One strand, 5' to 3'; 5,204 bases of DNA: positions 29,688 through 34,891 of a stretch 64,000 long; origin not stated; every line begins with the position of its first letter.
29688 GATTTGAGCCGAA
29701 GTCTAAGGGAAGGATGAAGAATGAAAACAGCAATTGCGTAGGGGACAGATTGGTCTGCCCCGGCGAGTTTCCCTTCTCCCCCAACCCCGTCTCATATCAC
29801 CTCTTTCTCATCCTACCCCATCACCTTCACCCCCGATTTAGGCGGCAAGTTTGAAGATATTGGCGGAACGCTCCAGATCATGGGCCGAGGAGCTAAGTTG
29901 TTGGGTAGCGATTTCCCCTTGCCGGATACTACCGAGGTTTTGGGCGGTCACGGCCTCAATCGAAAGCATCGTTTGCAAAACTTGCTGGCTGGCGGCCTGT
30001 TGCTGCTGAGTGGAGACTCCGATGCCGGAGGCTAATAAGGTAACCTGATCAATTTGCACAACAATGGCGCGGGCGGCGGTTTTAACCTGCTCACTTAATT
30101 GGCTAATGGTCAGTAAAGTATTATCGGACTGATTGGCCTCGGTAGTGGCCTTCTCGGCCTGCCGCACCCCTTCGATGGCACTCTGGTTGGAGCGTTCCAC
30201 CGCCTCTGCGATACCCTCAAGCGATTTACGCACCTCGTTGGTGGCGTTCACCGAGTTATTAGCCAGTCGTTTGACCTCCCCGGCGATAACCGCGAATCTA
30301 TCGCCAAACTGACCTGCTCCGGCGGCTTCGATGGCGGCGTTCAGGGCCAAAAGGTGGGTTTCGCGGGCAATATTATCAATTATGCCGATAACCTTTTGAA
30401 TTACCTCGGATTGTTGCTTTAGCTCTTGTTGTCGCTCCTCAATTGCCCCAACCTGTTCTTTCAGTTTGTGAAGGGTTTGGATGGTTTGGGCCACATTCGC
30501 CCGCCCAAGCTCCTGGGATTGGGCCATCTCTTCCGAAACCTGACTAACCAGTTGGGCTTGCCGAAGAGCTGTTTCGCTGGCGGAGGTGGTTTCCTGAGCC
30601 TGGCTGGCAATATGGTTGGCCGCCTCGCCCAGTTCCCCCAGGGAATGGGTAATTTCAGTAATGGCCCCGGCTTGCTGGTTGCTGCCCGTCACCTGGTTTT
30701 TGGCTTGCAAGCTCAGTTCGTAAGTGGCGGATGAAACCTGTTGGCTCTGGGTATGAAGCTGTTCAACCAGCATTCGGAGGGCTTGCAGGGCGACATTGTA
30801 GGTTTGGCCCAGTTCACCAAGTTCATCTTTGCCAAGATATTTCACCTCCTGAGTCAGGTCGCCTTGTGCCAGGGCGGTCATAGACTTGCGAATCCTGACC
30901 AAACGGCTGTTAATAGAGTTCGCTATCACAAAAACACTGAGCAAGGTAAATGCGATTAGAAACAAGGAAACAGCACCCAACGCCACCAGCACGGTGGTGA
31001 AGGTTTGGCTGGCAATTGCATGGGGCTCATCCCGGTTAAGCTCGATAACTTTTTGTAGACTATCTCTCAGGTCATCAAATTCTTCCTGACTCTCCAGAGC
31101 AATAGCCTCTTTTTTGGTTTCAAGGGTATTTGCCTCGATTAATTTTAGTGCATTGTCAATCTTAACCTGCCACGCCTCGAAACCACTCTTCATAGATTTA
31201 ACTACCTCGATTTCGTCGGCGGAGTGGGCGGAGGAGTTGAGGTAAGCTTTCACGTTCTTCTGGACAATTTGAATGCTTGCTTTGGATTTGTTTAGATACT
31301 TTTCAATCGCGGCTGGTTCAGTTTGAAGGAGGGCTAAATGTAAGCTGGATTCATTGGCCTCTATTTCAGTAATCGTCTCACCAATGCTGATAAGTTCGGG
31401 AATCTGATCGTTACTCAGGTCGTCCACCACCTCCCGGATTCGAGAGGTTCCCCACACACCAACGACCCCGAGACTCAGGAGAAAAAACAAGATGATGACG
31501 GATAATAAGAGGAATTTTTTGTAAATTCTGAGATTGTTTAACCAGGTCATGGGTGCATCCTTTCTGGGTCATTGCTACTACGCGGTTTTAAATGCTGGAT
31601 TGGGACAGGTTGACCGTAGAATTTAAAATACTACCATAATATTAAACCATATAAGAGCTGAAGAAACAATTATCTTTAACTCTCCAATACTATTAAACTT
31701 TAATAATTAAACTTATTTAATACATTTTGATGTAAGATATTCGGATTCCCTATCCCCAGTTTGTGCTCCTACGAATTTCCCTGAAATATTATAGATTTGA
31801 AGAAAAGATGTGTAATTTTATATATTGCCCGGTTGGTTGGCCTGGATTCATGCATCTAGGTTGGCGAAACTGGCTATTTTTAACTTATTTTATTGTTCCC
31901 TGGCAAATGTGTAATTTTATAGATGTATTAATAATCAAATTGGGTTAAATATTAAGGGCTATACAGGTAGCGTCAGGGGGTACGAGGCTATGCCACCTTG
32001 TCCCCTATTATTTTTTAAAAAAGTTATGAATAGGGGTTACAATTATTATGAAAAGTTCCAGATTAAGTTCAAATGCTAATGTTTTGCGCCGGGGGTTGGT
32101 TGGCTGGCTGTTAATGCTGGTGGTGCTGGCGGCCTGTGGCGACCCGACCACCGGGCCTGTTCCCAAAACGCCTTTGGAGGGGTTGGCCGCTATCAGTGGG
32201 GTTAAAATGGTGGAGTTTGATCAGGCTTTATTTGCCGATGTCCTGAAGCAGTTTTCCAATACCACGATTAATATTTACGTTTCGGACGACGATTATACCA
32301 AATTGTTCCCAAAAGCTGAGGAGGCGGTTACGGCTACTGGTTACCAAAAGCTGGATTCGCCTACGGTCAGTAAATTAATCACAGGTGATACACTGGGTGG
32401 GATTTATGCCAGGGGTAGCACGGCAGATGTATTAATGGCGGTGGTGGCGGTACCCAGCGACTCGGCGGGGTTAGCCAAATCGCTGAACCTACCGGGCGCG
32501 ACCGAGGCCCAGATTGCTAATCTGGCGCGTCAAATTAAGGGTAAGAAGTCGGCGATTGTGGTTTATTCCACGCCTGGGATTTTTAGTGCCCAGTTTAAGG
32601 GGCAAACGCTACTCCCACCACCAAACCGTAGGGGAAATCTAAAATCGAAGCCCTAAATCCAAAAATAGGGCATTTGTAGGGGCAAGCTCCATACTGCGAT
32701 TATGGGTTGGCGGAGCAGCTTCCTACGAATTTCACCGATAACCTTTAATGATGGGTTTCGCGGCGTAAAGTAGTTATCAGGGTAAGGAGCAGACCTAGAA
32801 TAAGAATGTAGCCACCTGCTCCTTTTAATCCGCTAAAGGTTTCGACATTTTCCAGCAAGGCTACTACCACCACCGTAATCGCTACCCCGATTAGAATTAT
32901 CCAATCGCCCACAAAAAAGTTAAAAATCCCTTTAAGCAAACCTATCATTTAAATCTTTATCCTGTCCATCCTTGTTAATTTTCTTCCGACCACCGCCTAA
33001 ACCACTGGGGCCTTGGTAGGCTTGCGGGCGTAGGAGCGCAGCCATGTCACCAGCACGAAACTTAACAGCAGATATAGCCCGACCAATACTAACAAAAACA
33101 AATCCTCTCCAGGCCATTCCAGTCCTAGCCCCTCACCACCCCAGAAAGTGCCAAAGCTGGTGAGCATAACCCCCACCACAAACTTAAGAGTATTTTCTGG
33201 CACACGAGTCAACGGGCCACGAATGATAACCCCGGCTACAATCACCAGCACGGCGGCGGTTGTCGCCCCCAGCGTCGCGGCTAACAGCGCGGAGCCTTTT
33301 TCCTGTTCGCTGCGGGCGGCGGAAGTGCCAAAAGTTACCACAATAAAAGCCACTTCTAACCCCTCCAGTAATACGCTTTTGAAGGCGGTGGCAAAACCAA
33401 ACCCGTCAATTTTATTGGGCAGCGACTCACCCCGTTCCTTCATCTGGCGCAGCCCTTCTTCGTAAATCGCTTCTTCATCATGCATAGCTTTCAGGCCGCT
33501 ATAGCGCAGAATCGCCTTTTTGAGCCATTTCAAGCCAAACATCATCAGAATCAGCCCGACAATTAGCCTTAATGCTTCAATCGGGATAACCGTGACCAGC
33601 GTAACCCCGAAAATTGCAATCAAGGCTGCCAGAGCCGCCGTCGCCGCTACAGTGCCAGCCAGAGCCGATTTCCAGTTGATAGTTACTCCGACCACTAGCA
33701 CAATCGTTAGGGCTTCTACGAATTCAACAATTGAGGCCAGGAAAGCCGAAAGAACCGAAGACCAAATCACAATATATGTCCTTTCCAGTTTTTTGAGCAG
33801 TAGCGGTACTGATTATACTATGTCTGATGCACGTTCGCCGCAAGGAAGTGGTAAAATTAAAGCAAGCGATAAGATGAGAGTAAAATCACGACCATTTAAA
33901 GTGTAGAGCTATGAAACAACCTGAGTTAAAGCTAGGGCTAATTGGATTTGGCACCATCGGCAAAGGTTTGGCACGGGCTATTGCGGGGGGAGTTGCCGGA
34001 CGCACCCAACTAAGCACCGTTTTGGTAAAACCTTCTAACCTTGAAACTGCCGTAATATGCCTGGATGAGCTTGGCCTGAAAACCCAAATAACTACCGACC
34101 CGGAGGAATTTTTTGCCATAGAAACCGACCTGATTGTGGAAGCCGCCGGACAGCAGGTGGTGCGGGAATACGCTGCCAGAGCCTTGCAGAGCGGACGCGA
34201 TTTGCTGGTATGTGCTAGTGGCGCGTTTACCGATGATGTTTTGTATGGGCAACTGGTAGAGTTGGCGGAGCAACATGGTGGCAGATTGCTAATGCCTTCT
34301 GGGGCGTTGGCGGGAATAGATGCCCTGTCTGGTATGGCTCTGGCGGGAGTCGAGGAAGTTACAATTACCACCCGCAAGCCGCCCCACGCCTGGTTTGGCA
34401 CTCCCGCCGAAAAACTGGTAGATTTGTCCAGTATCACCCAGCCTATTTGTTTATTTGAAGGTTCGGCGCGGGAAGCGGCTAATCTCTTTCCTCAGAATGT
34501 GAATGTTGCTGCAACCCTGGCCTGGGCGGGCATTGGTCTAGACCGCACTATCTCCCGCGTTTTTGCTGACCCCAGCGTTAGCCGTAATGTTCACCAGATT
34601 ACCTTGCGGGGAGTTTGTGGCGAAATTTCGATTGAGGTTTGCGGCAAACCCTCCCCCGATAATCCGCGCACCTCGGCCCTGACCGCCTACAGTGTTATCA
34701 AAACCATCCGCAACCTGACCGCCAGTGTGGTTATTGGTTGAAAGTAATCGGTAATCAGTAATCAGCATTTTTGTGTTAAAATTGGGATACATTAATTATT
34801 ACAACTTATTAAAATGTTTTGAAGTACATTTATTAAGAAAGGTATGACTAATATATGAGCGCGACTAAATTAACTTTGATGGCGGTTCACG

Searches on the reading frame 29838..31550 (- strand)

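Call 14: search_protein_families(library=ncbifam, proteins=[window:29838-31550:-], max_evalue=0.00001)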
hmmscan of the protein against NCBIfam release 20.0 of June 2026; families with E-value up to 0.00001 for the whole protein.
window:29838-31550:- (570 aa): 9 families
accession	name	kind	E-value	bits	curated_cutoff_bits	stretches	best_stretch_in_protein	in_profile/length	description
NF058645.1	MCPCtpMPsAe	equivalog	3.4e-31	108.6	900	1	178-542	195-545/558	methyl-accepting chemotaxis protein CtpM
NF047851.1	MCPCitTducer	equivalog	1e-27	97.5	900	2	367-467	343-439/553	methyl-accepting chemotaxis citrate transducer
NF007309.0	PRK09793.1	equivalog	8.1e-26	91.1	903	1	72-458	73-428/533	methyl-accepting chemotaxis protein IV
NF011622.0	PRK15048.1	equivalog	2.3e-22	79.9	900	2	367-539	342-507/553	methyl-accepting chemotaxis protein II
NF041847.1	transduc_aer2_vibrio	equivalog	4e-21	74.9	1200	1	217-492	459-699/804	aerotaxis transducer Aer2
NF011615.0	PRK15041.1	equivalog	6.3e-19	68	947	2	373-519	350-489/554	methyl-accepting chemotaxis protein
NF050802.1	AspChtxCcaA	equivalog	7.5e-13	47.7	1300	1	333-504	521-688/700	aspartate chemotaxis receptor CcaA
NF033092.0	HK_WalK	equivalog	2.6e-09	36.2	725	1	15-270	9-258/594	cell wall metabolism sensor histidine kinase WalK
NF040691.1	MtrAB_MtrB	equivalog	8.5e-08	31.6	450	1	13-270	4-269/507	MtrAB system histidine kinase MtrB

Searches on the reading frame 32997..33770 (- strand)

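Call 77: search_protein_families(library=pfam, proteins=[window:32997-33770:-], max_evalue=0.001)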
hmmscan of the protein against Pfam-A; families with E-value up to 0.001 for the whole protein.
window:32997-33770:- (257 aa): 2 families
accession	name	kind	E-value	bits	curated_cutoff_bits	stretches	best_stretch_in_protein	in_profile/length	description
PF16955.11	OFeT_1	-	5.5e-10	39.7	26.9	1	5-241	5-206/207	Ferrous iron uptake permease, iron-lead transporter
PF01169.24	GDT1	-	0.00053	20.7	27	0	163-207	30-75/75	Divalent cation/proton antiporter GDT1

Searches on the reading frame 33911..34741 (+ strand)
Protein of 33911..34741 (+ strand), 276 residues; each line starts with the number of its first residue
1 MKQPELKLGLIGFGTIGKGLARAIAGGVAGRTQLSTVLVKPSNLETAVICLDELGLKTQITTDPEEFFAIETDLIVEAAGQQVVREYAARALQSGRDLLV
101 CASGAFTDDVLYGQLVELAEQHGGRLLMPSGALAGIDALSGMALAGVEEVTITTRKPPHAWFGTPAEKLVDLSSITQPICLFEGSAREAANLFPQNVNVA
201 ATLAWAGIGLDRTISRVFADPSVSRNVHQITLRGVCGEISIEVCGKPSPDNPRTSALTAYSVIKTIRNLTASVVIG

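Call 77: search_protein_families(library=pfam, proteins=[window:33911-34741:+], max_evalue=0.001)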
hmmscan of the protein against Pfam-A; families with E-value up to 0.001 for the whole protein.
window:33911-34741:+ (276 aa): 2 families
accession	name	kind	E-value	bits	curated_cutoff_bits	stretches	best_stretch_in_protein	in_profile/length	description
PF01958.23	Asp_DH_C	-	5.4e-32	110.3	27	1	176-263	2-89/89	Aspartate dehydrogenase, C-terminal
PF03447.22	NAD_binding_3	-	5.8e-17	62.9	24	1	12-129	1-116/116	Homoserine dehydrogenase, NAD binding domain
